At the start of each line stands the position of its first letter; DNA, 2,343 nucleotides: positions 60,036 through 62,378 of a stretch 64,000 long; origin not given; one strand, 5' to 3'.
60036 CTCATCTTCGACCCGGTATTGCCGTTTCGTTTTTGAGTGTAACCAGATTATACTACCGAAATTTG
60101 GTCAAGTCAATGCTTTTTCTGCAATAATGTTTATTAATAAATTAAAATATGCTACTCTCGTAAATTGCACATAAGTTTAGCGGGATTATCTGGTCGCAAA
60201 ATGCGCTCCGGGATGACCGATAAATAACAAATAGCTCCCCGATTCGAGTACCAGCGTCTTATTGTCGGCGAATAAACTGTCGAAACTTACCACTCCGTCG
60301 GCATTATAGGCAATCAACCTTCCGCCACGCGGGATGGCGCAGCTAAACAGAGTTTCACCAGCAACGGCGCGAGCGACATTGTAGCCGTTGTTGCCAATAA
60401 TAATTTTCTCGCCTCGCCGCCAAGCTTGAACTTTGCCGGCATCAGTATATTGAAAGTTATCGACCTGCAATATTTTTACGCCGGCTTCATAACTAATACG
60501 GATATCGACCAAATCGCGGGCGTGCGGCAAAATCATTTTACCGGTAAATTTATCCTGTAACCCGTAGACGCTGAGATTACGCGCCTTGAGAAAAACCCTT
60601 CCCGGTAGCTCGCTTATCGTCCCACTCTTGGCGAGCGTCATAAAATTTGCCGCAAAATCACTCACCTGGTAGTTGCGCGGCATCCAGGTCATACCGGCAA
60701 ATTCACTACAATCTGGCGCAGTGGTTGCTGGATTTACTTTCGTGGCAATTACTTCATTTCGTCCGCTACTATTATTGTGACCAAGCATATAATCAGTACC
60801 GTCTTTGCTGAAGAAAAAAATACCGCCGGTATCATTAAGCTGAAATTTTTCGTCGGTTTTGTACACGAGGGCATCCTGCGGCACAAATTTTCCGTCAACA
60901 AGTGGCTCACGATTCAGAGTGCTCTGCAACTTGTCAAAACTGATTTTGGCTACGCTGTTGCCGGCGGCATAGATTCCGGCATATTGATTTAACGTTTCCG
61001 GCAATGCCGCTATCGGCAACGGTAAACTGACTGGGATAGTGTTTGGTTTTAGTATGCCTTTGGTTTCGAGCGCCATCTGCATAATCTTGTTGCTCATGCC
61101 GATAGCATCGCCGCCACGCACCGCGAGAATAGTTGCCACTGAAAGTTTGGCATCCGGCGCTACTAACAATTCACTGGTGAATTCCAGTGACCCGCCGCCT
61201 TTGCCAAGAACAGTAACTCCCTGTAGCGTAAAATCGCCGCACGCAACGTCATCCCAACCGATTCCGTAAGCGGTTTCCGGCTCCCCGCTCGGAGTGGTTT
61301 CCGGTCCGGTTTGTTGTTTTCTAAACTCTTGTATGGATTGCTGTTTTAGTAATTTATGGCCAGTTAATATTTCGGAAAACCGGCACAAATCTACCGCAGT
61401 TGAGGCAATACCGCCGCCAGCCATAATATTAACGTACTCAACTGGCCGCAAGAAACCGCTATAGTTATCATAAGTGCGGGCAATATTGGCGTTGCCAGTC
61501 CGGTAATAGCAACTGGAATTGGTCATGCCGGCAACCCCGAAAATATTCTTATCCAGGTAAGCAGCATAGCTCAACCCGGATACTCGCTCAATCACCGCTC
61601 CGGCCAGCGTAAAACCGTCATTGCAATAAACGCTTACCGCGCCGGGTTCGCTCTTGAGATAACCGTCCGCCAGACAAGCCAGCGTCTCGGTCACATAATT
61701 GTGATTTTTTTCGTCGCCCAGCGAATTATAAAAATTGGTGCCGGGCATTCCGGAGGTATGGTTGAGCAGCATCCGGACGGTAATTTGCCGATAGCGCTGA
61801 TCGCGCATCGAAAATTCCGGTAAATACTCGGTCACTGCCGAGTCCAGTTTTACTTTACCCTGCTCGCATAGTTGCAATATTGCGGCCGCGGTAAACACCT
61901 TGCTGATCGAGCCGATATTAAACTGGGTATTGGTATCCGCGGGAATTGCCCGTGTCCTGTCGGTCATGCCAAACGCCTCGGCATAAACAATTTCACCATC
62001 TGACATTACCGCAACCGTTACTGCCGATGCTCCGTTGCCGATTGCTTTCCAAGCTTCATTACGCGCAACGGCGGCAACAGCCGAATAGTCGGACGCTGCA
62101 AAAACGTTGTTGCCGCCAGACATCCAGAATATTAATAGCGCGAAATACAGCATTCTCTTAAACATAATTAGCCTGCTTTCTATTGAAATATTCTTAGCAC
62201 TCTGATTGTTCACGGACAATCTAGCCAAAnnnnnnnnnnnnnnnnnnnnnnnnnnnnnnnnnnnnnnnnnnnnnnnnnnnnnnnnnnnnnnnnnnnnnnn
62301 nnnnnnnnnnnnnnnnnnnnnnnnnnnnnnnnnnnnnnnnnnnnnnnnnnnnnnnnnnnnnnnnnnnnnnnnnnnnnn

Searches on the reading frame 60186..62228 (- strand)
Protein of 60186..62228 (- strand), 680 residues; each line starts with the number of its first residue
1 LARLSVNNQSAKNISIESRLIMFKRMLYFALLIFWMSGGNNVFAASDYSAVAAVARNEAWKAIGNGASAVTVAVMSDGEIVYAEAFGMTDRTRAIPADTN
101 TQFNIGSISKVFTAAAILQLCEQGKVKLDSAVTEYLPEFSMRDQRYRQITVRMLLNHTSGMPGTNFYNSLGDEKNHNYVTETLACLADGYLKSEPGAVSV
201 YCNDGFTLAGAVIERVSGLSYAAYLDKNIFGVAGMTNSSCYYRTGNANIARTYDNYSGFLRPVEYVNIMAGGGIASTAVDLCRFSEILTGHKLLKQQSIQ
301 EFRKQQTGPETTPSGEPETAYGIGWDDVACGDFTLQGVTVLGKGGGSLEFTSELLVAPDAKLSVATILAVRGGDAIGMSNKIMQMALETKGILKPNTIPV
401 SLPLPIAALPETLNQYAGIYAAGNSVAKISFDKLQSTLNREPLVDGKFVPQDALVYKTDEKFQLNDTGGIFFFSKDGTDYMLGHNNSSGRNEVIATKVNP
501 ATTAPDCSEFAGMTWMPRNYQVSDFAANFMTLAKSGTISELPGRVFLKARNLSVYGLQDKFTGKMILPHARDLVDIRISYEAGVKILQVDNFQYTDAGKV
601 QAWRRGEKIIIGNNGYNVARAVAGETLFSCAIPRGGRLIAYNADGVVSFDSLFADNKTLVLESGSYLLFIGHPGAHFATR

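Call 55: search_protein_families(library=pfam, proteins=[window:60186-62228:-])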
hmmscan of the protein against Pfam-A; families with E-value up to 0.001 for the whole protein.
window:60186-62228:- (680 aa): 1 family
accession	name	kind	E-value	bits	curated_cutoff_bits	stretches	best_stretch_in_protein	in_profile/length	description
PF00144.29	Beta-lactamase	-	1.5e-57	195.7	27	1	66-367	13-307/329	Beta-lactamase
